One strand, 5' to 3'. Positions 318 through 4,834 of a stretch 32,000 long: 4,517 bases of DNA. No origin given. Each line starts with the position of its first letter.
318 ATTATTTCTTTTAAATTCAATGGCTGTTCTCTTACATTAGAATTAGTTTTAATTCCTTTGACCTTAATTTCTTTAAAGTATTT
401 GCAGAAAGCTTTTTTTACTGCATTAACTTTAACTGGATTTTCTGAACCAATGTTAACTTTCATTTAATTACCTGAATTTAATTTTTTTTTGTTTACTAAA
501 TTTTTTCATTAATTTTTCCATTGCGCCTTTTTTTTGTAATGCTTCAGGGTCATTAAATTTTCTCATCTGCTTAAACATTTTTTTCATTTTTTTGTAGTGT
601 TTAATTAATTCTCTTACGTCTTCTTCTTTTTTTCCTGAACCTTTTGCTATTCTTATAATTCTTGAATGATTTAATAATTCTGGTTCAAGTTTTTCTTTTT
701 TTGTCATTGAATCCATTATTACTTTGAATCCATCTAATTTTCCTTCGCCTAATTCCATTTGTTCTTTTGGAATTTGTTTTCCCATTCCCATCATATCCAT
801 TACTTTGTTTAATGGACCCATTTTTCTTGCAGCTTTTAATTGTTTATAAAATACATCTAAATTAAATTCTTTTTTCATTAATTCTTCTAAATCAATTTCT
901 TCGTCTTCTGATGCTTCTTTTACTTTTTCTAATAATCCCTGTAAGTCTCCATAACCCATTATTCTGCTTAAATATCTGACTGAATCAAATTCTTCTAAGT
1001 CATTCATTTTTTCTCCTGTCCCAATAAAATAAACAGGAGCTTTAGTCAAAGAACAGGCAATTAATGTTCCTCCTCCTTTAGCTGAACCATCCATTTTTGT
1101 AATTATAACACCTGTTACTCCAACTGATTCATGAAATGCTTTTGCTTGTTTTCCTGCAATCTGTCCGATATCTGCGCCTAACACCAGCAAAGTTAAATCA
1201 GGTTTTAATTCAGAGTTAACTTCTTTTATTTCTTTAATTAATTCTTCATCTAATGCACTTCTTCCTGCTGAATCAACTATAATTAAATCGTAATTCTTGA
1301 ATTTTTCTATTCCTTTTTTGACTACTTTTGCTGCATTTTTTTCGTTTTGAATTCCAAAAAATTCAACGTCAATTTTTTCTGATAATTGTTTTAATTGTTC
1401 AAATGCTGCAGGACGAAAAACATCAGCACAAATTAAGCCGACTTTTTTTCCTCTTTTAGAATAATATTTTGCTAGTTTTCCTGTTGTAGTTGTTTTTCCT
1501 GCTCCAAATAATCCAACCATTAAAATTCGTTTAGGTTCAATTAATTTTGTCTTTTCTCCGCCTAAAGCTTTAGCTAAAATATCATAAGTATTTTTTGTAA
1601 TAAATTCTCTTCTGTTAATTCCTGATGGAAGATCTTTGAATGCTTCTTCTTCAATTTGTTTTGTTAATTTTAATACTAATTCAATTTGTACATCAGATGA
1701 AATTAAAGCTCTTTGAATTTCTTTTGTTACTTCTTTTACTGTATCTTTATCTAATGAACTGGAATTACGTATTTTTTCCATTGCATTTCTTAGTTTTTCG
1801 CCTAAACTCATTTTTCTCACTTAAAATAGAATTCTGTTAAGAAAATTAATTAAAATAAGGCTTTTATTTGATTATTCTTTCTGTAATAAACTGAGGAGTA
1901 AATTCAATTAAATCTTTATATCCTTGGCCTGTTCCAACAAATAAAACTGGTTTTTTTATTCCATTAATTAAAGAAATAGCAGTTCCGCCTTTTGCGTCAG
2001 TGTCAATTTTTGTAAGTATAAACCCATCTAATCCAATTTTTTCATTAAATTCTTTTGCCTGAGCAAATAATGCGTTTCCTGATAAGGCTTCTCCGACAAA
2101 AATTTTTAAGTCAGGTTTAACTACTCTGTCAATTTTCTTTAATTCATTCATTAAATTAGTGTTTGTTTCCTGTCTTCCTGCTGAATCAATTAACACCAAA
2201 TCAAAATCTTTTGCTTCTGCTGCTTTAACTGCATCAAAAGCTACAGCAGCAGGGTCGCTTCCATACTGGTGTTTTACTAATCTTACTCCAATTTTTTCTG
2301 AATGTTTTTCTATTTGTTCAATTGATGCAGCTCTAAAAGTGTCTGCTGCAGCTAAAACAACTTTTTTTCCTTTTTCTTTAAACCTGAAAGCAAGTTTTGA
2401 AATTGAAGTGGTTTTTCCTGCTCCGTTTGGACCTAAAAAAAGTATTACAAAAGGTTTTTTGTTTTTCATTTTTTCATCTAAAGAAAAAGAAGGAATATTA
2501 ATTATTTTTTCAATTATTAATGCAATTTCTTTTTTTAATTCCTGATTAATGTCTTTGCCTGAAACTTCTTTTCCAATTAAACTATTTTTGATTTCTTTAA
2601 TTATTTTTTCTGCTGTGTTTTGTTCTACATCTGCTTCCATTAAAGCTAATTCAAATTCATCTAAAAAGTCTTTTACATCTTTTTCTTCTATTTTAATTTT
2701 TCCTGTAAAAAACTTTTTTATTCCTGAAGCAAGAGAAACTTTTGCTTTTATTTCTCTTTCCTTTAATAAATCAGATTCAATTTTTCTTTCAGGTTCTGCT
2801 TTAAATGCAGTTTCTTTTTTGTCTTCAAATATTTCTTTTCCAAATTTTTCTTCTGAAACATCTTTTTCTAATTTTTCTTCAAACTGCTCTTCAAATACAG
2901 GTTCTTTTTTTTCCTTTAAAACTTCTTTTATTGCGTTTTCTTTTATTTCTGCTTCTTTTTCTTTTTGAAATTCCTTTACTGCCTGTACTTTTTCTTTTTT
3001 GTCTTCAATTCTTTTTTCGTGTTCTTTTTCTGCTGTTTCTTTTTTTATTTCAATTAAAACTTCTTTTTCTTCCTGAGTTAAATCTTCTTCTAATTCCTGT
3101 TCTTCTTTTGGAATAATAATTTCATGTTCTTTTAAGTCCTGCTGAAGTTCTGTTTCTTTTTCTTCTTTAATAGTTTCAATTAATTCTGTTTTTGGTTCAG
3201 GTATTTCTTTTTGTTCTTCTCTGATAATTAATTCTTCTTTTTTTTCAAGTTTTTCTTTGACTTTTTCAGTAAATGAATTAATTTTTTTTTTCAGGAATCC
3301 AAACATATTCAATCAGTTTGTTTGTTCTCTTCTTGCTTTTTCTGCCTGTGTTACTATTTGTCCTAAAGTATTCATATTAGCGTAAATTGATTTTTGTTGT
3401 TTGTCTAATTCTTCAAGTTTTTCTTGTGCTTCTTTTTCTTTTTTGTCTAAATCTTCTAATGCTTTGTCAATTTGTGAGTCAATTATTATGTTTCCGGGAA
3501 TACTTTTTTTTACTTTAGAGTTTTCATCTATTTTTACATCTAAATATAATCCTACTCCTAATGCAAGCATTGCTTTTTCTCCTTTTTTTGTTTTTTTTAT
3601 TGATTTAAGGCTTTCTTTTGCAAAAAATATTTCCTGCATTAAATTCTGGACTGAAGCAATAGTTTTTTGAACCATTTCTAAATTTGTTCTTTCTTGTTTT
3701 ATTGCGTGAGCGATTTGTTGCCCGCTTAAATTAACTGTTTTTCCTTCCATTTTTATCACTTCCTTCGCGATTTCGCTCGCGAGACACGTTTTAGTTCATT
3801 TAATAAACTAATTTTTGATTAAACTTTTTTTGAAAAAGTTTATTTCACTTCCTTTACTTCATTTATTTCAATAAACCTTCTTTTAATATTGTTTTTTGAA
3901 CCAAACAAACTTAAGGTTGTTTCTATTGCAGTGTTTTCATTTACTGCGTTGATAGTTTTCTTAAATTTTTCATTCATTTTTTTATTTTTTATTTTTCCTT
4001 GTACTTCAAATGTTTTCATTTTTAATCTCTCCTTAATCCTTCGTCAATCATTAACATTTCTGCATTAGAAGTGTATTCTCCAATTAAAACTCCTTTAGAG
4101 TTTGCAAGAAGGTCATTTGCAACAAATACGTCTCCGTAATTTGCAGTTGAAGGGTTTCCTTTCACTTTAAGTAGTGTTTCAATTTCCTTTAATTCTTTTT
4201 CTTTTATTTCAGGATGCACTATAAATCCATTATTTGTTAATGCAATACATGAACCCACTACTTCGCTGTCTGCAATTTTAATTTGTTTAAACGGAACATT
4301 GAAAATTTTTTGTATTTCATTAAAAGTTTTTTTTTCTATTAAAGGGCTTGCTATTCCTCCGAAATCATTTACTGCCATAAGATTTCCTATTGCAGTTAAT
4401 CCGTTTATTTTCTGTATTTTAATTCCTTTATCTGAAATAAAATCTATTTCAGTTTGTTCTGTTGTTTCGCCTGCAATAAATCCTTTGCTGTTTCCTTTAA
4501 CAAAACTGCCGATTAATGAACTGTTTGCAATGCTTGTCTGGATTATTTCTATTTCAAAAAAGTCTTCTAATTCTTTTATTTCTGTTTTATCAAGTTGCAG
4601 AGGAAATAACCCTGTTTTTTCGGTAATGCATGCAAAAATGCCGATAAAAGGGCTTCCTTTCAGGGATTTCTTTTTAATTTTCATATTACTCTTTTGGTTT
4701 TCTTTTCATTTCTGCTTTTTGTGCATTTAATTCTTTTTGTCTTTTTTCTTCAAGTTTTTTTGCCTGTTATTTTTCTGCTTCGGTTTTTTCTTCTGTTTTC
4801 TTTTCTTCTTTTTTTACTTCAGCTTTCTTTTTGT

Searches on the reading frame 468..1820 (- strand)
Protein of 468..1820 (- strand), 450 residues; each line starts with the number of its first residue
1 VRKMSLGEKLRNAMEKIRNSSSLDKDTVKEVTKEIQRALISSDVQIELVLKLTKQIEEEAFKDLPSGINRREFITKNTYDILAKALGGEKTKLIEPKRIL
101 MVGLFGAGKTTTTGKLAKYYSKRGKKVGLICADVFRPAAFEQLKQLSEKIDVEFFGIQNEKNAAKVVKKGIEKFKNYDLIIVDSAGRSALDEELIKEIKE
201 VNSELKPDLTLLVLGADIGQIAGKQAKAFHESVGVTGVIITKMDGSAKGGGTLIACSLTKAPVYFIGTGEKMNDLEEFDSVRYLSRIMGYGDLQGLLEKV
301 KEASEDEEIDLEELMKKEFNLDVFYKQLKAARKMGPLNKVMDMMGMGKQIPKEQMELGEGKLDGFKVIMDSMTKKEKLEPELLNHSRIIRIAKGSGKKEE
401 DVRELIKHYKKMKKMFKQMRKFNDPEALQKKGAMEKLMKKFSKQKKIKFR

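Call 51: search_protein_families(library=pfam, proteins=[window:468-1820:-], max_evalue=0.001)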
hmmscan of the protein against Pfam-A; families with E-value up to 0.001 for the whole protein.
window:468-1820:- (450 aa): 5 families
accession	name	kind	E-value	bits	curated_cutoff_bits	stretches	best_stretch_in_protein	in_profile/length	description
PF00448.28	SRP54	-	5e-69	232.3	22.7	1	97-288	2-195/196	SRP54-type protein, GTPase domain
PF02978.25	SRP_SPB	-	3.2e-27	95.2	27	1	318-416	1-91/91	Signal peptide binding domain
PF02881.24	SRP54_N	-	5.8e-13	49.3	22.4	1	6-74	1-67/75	SRP54-type protein, helical bundle domain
PF01656.29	CbiA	-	2.6e-07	31.1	25.4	1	106-249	9-89/125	CobQ/CobB/MinD/ParA nucleotide binding domain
PF06414.18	Zeta_toxin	-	4.9e-06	26.6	22.3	1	93-199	13-118/199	Zeta toxin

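Call 86: find_encoding_contigs(protein=window:468-1820:-, flank=10000, max_places=2)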
Protein window:468-1820:- (450 aa): no gene with exactly this product is on record in the collection.

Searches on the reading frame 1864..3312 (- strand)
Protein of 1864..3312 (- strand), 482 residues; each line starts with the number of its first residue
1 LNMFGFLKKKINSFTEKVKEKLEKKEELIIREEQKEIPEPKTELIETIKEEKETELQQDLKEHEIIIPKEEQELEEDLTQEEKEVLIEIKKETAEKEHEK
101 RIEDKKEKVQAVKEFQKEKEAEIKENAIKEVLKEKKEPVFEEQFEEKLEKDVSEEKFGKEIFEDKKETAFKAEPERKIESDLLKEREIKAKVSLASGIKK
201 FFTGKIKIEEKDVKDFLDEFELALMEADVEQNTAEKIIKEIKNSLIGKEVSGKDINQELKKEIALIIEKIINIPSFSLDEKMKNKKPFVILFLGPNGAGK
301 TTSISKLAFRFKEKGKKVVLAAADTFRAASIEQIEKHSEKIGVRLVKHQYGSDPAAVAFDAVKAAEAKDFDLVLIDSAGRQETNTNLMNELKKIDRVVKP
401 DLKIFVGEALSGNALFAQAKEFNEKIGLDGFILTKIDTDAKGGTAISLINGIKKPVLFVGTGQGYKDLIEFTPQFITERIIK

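Call 51: search_protein_families(library=pfam, proteins=[window:1864-3312:-], max_evalue=0.001)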
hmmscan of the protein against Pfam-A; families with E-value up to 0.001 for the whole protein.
window:1864-3312:- (482 aa): 4 families
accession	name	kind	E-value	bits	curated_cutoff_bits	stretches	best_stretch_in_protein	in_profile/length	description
PF00448.28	SRP54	-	5.7e-70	235.4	22.7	1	287-481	1-195/196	SRP54-type protein, GTPase domain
PF02881.24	SRP54_N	-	1.6e-11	44.7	22.4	1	194-262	1-74/75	SRP54-type protein, helical bundle domain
PF13604.12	AAA_30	-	2.3e-06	27.9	27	1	288-384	19-103/191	AAA domain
PF25199.1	nSTAND_NTPase5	-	6.2e-05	23.3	34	1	280-337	34-93/145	Novel STAND NTPase 5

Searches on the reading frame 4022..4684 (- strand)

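Call 51: search_protein_families(library=pfam, proteins=[window:4022-4684:-], max_evalue=0.001)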
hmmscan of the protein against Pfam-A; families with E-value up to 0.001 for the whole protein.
window:4022-4684:- (220 aa): 1 family
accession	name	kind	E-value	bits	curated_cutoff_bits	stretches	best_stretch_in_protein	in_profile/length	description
PF01912.23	eIF-6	-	1.7e-50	171.6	25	1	7-199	3-197/197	eIF-6 family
